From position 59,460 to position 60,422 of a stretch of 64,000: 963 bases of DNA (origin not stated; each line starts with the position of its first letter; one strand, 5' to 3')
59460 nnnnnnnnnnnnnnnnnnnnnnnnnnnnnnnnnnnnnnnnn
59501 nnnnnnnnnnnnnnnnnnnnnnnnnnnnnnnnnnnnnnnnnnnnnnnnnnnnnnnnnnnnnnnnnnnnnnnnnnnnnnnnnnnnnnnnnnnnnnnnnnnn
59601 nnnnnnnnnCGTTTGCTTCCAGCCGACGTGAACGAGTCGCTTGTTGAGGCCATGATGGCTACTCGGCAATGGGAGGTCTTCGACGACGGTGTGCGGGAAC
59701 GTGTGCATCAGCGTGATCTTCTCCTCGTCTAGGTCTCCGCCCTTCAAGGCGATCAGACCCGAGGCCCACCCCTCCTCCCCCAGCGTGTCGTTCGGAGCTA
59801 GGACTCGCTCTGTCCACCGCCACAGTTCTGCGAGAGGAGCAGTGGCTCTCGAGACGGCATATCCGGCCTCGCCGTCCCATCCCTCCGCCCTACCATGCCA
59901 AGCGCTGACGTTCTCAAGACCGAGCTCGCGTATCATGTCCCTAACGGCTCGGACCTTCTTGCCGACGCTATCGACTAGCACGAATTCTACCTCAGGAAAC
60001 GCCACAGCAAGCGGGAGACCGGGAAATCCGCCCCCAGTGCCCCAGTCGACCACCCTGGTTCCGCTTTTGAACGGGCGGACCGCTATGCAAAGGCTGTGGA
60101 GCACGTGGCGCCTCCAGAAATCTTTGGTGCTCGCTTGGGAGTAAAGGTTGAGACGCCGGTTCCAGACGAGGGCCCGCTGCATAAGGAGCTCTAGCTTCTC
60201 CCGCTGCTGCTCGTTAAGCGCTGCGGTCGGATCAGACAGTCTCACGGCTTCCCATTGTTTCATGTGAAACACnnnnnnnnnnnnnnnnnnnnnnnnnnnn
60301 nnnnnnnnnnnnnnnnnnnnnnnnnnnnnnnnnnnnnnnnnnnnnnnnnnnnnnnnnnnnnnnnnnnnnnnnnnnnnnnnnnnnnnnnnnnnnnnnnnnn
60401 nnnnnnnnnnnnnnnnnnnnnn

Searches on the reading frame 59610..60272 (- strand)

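Call 51: search_protein_families(library=pfam, proteins=[window:59610-60272:-], max_evalue=0.0001)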
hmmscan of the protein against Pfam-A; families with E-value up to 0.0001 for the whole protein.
window:59610-60272:- (221 aa): 2 families
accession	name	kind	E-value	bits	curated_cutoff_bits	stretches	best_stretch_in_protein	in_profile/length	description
PF02527.21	GidB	-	6.2e-31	107.6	27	1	23-163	1-143/184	rRNA small subunit methyltransferase G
PF13847.12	Methyltransf_31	-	3.3e-05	24.1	27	1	69-128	2-62/145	Methyltransferase domain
